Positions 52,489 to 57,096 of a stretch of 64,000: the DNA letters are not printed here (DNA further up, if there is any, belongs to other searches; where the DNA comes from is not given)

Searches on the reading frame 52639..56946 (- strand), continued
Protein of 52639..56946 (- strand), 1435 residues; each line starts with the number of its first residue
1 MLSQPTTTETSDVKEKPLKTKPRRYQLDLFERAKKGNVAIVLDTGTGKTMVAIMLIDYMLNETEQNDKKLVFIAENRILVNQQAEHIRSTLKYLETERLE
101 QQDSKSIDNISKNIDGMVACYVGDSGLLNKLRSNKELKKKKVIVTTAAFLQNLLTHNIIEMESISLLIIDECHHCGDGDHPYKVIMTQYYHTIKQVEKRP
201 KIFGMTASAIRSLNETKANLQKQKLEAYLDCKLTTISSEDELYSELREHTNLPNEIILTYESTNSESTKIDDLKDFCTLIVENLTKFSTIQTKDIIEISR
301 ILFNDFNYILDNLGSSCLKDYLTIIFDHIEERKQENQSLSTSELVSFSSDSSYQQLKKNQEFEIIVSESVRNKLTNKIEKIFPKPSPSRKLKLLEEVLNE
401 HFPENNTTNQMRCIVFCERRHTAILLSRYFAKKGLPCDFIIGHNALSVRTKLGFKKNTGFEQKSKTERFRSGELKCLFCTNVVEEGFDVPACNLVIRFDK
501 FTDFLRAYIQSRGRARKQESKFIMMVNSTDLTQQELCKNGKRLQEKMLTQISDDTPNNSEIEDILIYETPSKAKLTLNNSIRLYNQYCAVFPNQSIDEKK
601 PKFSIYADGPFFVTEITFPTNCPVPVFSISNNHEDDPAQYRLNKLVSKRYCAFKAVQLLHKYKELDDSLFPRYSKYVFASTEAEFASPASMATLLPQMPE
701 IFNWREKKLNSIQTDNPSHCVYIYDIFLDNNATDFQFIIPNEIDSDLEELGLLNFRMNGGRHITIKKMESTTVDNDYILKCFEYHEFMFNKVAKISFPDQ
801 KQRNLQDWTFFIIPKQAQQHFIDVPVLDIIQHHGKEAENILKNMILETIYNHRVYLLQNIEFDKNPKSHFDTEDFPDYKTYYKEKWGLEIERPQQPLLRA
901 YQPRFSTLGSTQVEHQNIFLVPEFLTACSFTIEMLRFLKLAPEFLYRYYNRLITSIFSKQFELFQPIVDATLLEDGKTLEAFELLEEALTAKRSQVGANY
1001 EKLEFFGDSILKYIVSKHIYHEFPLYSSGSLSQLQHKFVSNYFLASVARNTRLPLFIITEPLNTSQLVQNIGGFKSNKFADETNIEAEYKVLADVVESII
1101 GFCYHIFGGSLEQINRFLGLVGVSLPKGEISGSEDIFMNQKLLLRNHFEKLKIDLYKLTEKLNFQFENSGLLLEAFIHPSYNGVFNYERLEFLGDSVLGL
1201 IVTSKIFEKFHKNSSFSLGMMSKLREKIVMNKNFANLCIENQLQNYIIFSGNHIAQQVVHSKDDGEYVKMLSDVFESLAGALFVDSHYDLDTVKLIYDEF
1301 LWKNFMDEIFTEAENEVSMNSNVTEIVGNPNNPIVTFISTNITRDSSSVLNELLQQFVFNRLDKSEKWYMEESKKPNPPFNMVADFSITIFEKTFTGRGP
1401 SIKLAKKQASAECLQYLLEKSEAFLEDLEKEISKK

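Call 6: find_homologous_proteins(query=window:52639-56946:-, max_evalue=0.00001)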
Query window:52639-56946:- (1435 aa): 78 proteins with E <= 0.00001 among 8000 candidates.
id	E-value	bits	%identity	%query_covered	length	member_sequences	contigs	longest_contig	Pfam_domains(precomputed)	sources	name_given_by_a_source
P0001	0.0e+0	3127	100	97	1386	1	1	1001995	PF00636.32,PF00270.36,PF03368.20,PF02170.29,PF14622.12,PF00271.38,PF04851.22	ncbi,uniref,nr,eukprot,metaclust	ncbi:hypothetical protein NAEGRDRAFT_62031 [Naegleria gruberi]|uniref:Uncharacterized protein n=1 Ta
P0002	0.0e+0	1090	41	96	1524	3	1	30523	PF00636.32,PF00270.36,PF03368.20,PF02170.29,PF14622.12,PF00271.38,PF04851.22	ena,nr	nr:unnamed protein product [Naegleria fowleri]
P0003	6.4e-288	977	39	97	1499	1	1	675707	PF00636.32,PF00270.36,PF02170.29,PF14622.12,PF00271.38,PF04851.22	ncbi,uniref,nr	ncbi:hypothetical protein C9374_002945 [Naegleria lovaniensis]|uniref:Uncharacterized protein n=1 Ta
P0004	1.1e-281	956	38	99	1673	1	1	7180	PF00636.32,PF00270.36,PF03368.20,PF02170.29,PF14622.12,PF13637.13,PF00271.38,PF04851.22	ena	-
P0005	2.2e-235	802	36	98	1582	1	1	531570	PF00636.32,PF00270.36,PF03368.20,PF02170.29,PF14622.12,PF00271.38,PF04851.22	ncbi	ncbi:hypothetical protein ABK040_000200 [Willaertia magna]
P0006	8.8e-89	317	31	46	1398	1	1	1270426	PF00636.32,PF00270.36,PF03368.20,PF14622.12,PF00271.38,PF04851.22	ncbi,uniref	ncbi:uncharacterized protein VTP21DRAFT_9718 [Calcarisporiella thermophila]|uniref:uncharacterized p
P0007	1.3e-85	306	30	46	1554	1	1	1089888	PF00636.32,PF00270.36,PF03368.20,PF26744.1,PF02170.29,PF14622.12,PF00271.38,PF04851.22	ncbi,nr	ncbi:dicer-2 protein [Dichotomocladium elegans]|nr:dicer-2 protein [Dichotomocladium elegans]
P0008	2.1e-83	299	28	49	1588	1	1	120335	PF00636.32,PF00270.36,PF03368.20,PF26744.1,PF02170.29,PF14622.12,PF00271.38,PF04851.22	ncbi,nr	ncbi:hypothetical protein BJV82DRAFT_718564 [Fennellomyces sp. T-0311]|nr:hypothetical protein BJV82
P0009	2.1e-81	292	29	47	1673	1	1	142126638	PF00636.32,PF00270.36,PF03368.20,PF02170.29,PF14622.12,PF00271.38,PF04851.22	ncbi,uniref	ncbi:hypothetical protein RIF29_29454 [Crotalaria pallida]|uniref:Uncharacterized protein n=1 Tax=Cr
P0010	3.9e-79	285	27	35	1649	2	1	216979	PF00636.32,PF00270.36,PF03368.20,PF02170.29,PF14622.12,PF00271.38,PF04851.22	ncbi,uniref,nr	ncbi:endoribonuclease Dicer homolog 3a-like [Neltuma alba]|uniref:endoribonuclease Dicer homolog 3a-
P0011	4.5e-79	285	30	47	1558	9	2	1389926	PF00636.32,PF24995.2,PF00270.36,PF03368.20,PF26744.1,PF14622.12,PF00271.38,PF04851.22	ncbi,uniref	ncbi:dicer-like protein 1 [Phyllosticta citricarpa]|uniref:Dicer-like protein 1 n=1 Tax=Phyllosticta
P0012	8.9e-79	284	30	46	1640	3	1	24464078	PF00636.32,PF00270.36,PF03368.20,PF02170.29,PF14622.12,PF00271.38,PF00035.33,PF04851.22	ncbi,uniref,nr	ncbi:dicer-like 3, DICER-LIKE 3 [Hibiscus trionum]|uniref:Dicer-like 3, DICER-LIKE 3 n=1 Tax=Hibiscu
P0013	1.9e-78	283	27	45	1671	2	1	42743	PF00636.32,PF00270.36,PF03368.20,PF02170.29,PF14622.12,PF00271.38,PF04851.22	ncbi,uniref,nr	ncbi:hypothetical protein MKW94_015389 [Papaver nudicaule]|uniref:Dicer-like 3 n=1 Tax=Papaver nudic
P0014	1.3e-77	280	29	46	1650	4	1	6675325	PF00636.32,PF00270.36,PF03368.20,PF02170.29,PF14622.12,PF00271.38,PF00035.33,PF04851.22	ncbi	ncbi:hypothetical protein V6N13_095026 [Hibiscus sabdariffa]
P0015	1.7e-77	279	25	62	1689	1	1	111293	PF00636.32,PF00270.36,PF03368.20,PF14622.12,PF00271.38,PF04851.22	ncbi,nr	ncbi:hypothetical protein BC833DRAFT_183137 [Globomyces pollinis-pini]|nr:hypothetical protein BC833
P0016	2.1e-76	276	28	46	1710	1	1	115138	PF00636.32,PF00270.36,PF03368.20,PF26744.1,PF02170.29,PF14622.12,PF00271.38,PF04851.22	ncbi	ncbi:hypothetical protein INT45_012461, partial [Circinella minor]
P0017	2.1e-75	272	30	46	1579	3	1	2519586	PF00636.32,PF24995.2,PF00270.36,PF03368.20,PF26744.1,PF14622.12,PF00271.38,PF04851.22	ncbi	ncbi:hypothetical protein BKA80DRAFT_311181 [Phyllosticta citrichinensis]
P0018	3.0e-75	272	26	89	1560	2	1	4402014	PF00636.32,PF00270.36,PF03368.20,PF02170.29,PF14622.12,PF00271.38,PF04851.22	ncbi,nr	ncbi:hypothetical protein K1719_016853 [Acacia pycnantha]|nr:hypothetical protein K1719_016853 [Acac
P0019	6.7e-75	271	27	45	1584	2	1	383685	PF00636.32,PF00270.36,PF03368.20,PF02170.29,PF14622.12,PF00271.38,PF04851.22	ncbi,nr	ncbi:hypothetical protein BC943DRAFT_294415 [Umbelopsis sp. AD052]|nr:hypothetical protein BC943DRAF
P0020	2.7e-74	269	30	45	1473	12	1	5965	PF00636.32,PF00270.36,PF03368.20,PF14622.12,PF00271.38,PF04851.22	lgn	-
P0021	4.6e-74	268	25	92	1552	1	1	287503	PF00636.32,PF00270.36,PF03368.20,PF14622.12,PF00271.38,PF04851.22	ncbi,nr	ncbi:Dicer-like protein 1 [Geranomyces michiganensis]|nr:Dicer-like protein 1 [Geranomyces michigane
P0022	7.6e-74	267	29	45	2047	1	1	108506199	PF00636.32,PF00270.36,PF03368.20,PF02170.29,PF14622.12,PF00271.38,PF04851.22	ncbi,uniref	ncbi:hypothetical protein VNO78_00768 [Psophocarpus tetragonolobus]|uniref:Uncharacterized protein n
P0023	1.2e-73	267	24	89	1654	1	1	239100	PF00636.32,PF00270.36,PF03368.20,PF02170.29,PF14622.12,PF00271.38,PF00035.33,PF04851.22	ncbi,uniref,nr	ncbi:Helicase_C domain-containing protein/Ribonuclease_3 domain-containing protein/PAZ domain-contai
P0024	1.4e-73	266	29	47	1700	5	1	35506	PF00636.32,PF00270.36,PF03368.20,PF26744.1,PF02170.29,PF14622.12,PF18766.8,PF00271.38,PF04851.22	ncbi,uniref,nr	ncbi:hypothetical protein INT45_003987 [Circinella minor]|uniref:Dicer-like protein 1 n=1 Tax=Circin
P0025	3.9e-73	265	31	42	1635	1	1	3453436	PF00636.32,PF00270.36,PF03368.20,PF02170.29,PF14622.12,PF00271.38,PF04851.22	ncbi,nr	ncbi:MAG: dicer-2 protein [Benjaminiella poitrasii]|nr:MAG: dicer-2 protein [Benjaminiella poitrasii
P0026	3.4e-72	262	29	45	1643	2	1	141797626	PF00636.32,PF00270.36,PF03368.20,PF02170.29,PF14622.12,PF00271.38,PF00035.33,PF04851.22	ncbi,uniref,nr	ncbi:unnamed protein product [Miscanthus lutarioriparius]|uniref:Dicer-like 3 n=1 Tax=Miscanthus lut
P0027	3.6e-72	262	29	45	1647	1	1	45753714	PF00636.32,PF00270.36,PF03368.20,PF02170.29,PF14622.12,PF00271.38,PF04851.22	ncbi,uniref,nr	ncbi:hypothetical protein H6P81_003327 [Aristolochia fimbriata]|uniref:Dicer-like 3 n=1 Tax=Aristolo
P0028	1.0e-70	257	30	46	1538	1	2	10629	PF00636.32,PF24995.2,PF00270.36,PF03368.20,PF26744.1,PF14622.12,PF00271.38,PF04851.22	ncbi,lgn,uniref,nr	ncbi:endoribonuclease dcr-1 [Lepidopterella palustris CBS 459.81]|uniref:Dicer-like protein 1 n=1 Ta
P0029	8.1e-70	254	26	56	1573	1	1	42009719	PF00636.32,PF00270.36,PF03368.20,PF02170.29,PF14622.12,PF18766.8,PF00271.38,PF04851.22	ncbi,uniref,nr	ncbi:endoribonuclease Dicer-like protein 3a [Senna tora]|uniref:Endoribonuclease Dicer-like protein 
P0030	4.1e-69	252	25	91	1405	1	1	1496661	PF00636.32,PF00270.36,PF03368.20,PF14622.12,PF00271.38,PF00035.33,PF04851.22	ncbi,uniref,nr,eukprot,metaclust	ncbi:uncharacterized protein SPPG_03994 [Spizellomyces punctatus DAOM BR117]|uniref:Dicer-like prote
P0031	3.8e-68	248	29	45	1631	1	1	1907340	PF00636.32,PF00270.36,PF03368.20,PF26744.1,PF02170.29,PF14622.12,PF00271.38,PF04851.22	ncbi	ncbi:unnamed protein product [Mucor hiemalis]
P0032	4.8e-68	248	26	42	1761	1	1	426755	PF00636.32,PF00270.36,PF03368.20,PF14622.12,PF00271.38,PF04851.22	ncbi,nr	ncbi:Ribonuclease III [Gracilaria domingensis]|nr:Ribonuclease III [Gracilaria domingensis]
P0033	6.5e-68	248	29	50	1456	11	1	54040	PF00636.32,PF00270.36,PF03368.20,PF14622.12,PF00271.38,PF04851.22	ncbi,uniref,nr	ncbi:unnamed protein product [Rotaria socialis]|uniref:Uncharacterized protein n=1 Tax=Rotaria socia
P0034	1.6e-67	246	30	46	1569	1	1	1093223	PF00636.32,PF24995.2,PF00270.36,PF03368.20,PF26744.1,PF14622.12,PF00271.38,PF04851.22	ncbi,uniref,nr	ncbi:hypothetical protein BAUCODRAFT_570103 [Baudoinia panamericana UAMH 10762]|uniref:Dicer-like pr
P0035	2.5e-67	246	28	48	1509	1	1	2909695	PF00636.32,PF24995.2,PF00270.36,PF03368.20,PF26744.1,PF14622.12,PF00271.38,PF04851.22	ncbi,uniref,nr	ncbi:hypothetical protein BT63DRAFT_177682 [Microthyrium microscopicum]|uniref:Dicer-like protein 1 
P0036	1.9e-66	243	29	46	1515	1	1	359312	PF00636.32,PF24995.2,PF00270.36,PF03368.20,PF26744.1,PF14622.12,PF00271.38,PF00035.33,PF04851.22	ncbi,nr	ncbi:MAG: Dicer-like protein 1 [Geoglossum simile]|nr:MAG: Dicer-like protein 1 [Geoglossum simile]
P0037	2.6e-66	242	28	48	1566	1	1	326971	PF00636.32,PF24995.2,PF00270.36,PF03368.20,PF26744.1,PF14622.12,PF00271.38,PF04851.22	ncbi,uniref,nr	ncbi:Dicer-like protein 1 [Conoideocrella luteorostrata]|uniref:Dicer-like protein 1 n=1 Tax=Conoide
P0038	7.0e-66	241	28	46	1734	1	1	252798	PF00636.32,PF24995.2,PF00270.36,PF03368.20,PF26744.1,PF14622.12,PF00271.38,PF04851.22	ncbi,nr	ncbi:hypothetical protein B0J14DRAFT_609726 [Halenospora varia]|nr:hypothetical protein B0J14DRAFT_6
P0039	3.3e-65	239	26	43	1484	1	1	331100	PF00636.32,PF00270.36,PF03368.20,PF14622.12,PF00271.38,PF04851.22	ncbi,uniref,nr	ncbi:hypothetical protein BCR37DRAFT_112367 [Protomyces lactucae-debilis]|uniref:Dicer-like protein 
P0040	2.9e-64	236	29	48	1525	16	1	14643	PF00636.32,PF24995.2,PF00270.36,PF03368.20,PF26744.1,PF14622.12,PF00271.38,PF04851.22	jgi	jgi:endoribonuclease Dicer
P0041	8.5e-64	234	29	45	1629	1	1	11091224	PF00636.32,PF00270.36,PF03368.20,PF02170.29,PF14622.12,PF00271.38,PF04851.22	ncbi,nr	ncbi:hypothetical protein LUZ60_002367 [Juncus effusus]|nr:hypothetical protein LUZ60_002367 [Juncus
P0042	9.1e-64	234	29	48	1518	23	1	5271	PF00636.32,PF24995.2,PF00270.36,PF03368.20,PF26744.1,PF14622.12,PF00271.38,PF04851.22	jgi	jgi:endoribonuclease Dicer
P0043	3.8e-63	232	27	47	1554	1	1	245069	PF00636.32,PF24995.2,PF00270.36,PF03368.20,PF26744.1,PF14622.12,PF00271.38,PF04851.22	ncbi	ncbi:MAG: hypothetical protein Q9165_005532 [Trypethelium subeluteriae]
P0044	1.3e-62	230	25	90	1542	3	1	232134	PF00636.32,PF24995.2,PF00270.36,PF03368.20,PF26744.1,PF14622.12,PF00271.38,PF04851.22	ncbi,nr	ncbi:Dicer-like protein 1 [Xylographa parallela]|nr:Dicer-like protein 1 [Xylographa parallela]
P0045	2.3e-62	229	30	46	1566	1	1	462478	PF00636.32,PF24995.2,PF00270.36,PF03368.20,PF26744.1,PF14622.12,PF00271.38,PF04851.22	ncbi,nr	ncbi:Dicer-like protein 1 [Xylographa opegraphella]|nr:Dicer-like protein 1 [Xylographa opegraphella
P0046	2.7e-62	229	29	47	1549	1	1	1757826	PF00636.32,PF24995.2,PF00270.36,PF03368.20,PF26744.1,PF14622.12,PF00271.38,PF04851.22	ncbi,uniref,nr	ncbi:hypothetical protein DOTSEDRAFT_56023 [Dothistroma septosporum NZE10]|uniref:Dicer-like protein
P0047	2.6e-61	226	28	46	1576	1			PF00636.32,PF00270.36,PF03368.20,PF02170.29,PF14622.12,PF00271.38,PF00035.33,PF04851.22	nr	nr:DICER-like protein 3 [Abelmoschus esculentus]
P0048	2.7e-61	226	28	48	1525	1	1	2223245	PF00636.32,PF24995.2,PF00270.36,PF03368.20,PF26744.1,PF14622.12,PF00271.38,PF04851.22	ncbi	ncbi:hypothetical protein Q7P35_000618 [Cladosporium inversicolor]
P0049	3.1e-61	226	28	46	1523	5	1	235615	PF00636.32,PF24995.2,PF00270.36,PF03368.20,PF26744.1,PF14622.12,PF00271.38,PF04851.22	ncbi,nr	ncbi:Dicer-like protein 1 [Onygenales sp. PD_10]|nr:Dicer-like protein 1 [Onygenales sp. PD_10]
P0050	3.7e-61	225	28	46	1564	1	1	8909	PF00636.32,PF24995.2,PF00270.36,PF03368.20,PF26744.1,PF14622.12,PF00271.38,PF04851.22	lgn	-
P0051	6.9e-61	224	24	90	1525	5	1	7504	PF00636.32,PF24995.2,PF00270.36,PF03368.20,PF26744.1,PF14622.12,PF00271.38,PF04851.22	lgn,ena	-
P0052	1.5e-60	223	27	46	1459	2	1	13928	PF00636.32,PF24995.2,PF00270.36,PF03368.20,PF26744.1,PF14622.12,PF00271.38,PF04851.22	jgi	jgi:endoribonuclease Dicer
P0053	2.2e-60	223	25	90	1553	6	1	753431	PF00636.32,PF24995.2,PF00270.36,PF03368.20,PF26744.1,PF14622.12,PF00271.38,PF04851.22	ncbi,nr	ncbi:Dicer-like protein 1 [Xylographa vitiligo]|nr:Dicer-like protein 1 [Xylographa vitiligo]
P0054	7.0e-60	221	30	41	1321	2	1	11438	PF00636.32,PF00270.36,PF03368.20,PF02170.29,PF14622.12,PF00271.38,PF04851.22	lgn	-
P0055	8.3e-60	221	28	45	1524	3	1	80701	PF00636.32,PF24995.2,PF00270.36,PF03368.20,PF26744.1,PF14622.12,PF00271.38,PF04851.22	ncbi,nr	ncbi:Dicer-like protein 1 [Metarhizium acridum]|nr:Dicer-like protein 1 [Metarhizium acridum]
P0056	5.0e-59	218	27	48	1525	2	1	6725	PF00636.32,PF24995.2,PF00270.36,PF03368.20,PF26744.1,PF14622.12,PF00271.38,PF04851.22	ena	-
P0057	6.0e-58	215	29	46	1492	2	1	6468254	PF00636.32,PF24995.2,PF00270.36,PF03368.20,PF26744.1,PF14622.12,PF00271.38,PF04851.22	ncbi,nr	ncbi:hypothetical protein N7490_001052 [Penicillium lividum]|nr:hypothetical protein N7490_001052 [P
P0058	8.0e-58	214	28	46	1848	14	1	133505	PF00636.32,PF24995.2,PF00270.36,PF03368.20,PF26744.1,PF14622.12,PF00271.38,PF04851.22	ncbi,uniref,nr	ncbi:Dicer-like protein [Lachnellula hyalina]|uniref:Dicer-like protein 1 n=1 Tax=Lachnellula hyalin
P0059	1.5e-57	213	29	19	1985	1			PF00636.32,PF00270.36,PF03368.20,PF02170.29,PF14622.12,PF00271.38,PF00035.33,PF04851.22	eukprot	eukprot:SM000009S23464 [mRNA] locus=s9:79580:90948:- [translate_table: standard]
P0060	2.4e-57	213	28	22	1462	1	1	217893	PF00636.32,PF24995.2,PF00270.36,PF03368.20,PF26744.1,PF14622.12,PF00271.38,PF04851.22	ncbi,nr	ncbi:Dicer-like protein 1 [Myotisia sp. PD_48]|nr:Dicer-like protein 1 [Myotisia sp. PD_48]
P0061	3.0e-56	209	25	45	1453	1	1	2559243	PF00636.32,PF00270.36,PF03368.20,PF22935.2,PF26980.1,PF14622.12,PF00271.38,PF04851.22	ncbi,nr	ncbi:Dicer-like protein 2 [Ciborinia camelliae]|nr:Dicer-like protein 2 [Ciborinia camelliae]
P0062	3.0e-55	206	29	48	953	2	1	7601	PF00270.36,PF03368.20,PF26744.1,PF00271.38,PF04851.22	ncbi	ncbi:Dicer-like protein 1, partial [Teratosphaeriaceae sp. CCFEE 6253]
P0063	3.8e-55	205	26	70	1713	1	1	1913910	PF00636.32,PF24995.2,PF00270.36,PF03368.20,PF26744.1,PF14622.12,PF00271.38,PF04851.22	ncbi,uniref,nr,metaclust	ncbi:Ribonuclease III [Niveomyces insectorum RCEF 264]|uniref:Dicer-like protein 1 n=1 Tax=Niveomyce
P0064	7.0e-54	201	25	45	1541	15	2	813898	PF00636.32,PF00270.36,PF03368.20,PF26980.1,PF14622.12,PF00271.38,PF04851.22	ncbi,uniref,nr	ncbi:hypothetical protein BELL_0782g00030 [Botrytis elliptica]|uniref:Dicer-like protein 2 n=1 Tax=B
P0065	2.4e-53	199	30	19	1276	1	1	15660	PF00636.32,PF00270.36,PF03368.20,PF14622.12,PF00271.38,PF04851.22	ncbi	ncbi:hypothetical protein JCM8115_004465 [Rhodotorula mucilaginosa]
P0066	6.9e-53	198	26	45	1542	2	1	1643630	PF00636.32,PF00270.36,PF03368.20,PF26980.1,PF14622.12,PF00271.38,PF04851.22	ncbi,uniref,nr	ncbi:uncharacterized protein EAF01_009414 [Botrytis porri]|uniref:uncharacterized protein n=1 Tax=Bo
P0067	1.3e-52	197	28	46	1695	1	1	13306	PF00636.32,PF24995.2,PF00270.36,PF03368.20,PF26744.1,PF14622.12,PF00271.38,PF04851.22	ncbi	ncbi:MAG: hypothetical protein Q9181_005872 [Wetmoreana brouardii]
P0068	2.1e-50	190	27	42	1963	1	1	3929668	PF00636.32,PF24995.2,PF00270.36,PF03368.20,PF26744.1,PF14622.12,PF00271.38,PF04851.22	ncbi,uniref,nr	ncbi:hypothetical protein DSL72_006163 [Monilinia vaccinii-corymbosi]|uniref:Dicer-like protein 1 n=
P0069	2.5e-50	189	24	91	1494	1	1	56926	PF00636.32,PF00270.36,PF03368.20,PF26744.1,PF14622.12,PF00271.38,PF04851.22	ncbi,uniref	ncbi:hypothetical protein V1512DRAFT_111970 [Lipomyces arxii]|uniref:uncharacterized protein n=1 Tax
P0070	1.4e-49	187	27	48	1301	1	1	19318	PF00636.32,PF00270.36,PF03368.20,PF26744.1,PF14622.12,PF00271.38,PF04851.22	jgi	jgi:endoribonuclease Dicer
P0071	1.3e-48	184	27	46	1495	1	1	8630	PF00636.32,PF24995.2,PF00270.36,PF03368.20,PF26744.1,PF14622.12,PF00271.38,PF04851.22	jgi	jgi:endoribonuclease Dicer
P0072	3.1e-46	176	23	90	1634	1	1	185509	PF00636.32,PF24995.2,PF00270.36,PF03368.20,PF26744.1,PF14622.12,PF00271.38,PF04851.22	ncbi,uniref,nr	ncbi:Dicer-like protein 1 [Ceratocystis fimbriata CBS 114723]|uniref:Dicer-like protein 1 n=1 Tax=Ce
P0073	1.5e-43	167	24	48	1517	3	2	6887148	PF00636.32,PF00270.36,PF03368.20,PF26980.1,PF14622.12,PF00271.38,PF04851.22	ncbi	ncbi:hypothetical protein RB595_004708 [Gaeumannomyces hyphopodioides]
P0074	1.7e-41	160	27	46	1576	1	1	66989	PF00636.32,PF00270.36,PF03368.20,PF26744.1,PF14622.12,PF00271.38,PF04851.22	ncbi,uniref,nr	ncbi:hypothetical protein BOTNAR_0188g00060 [Botryotinia narcissicola]|uniref:Dicer-like protein 1 n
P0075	4.8e-34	135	27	22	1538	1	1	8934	PF00636.32,PF03368.20,PF14622.12,PF00271.38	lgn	-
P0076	2.2e-26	110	28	12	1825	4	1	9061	PF00636.32,PF00270.36,PF03368.20,PF14622.12,PF00271.38,PF04851.22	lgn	-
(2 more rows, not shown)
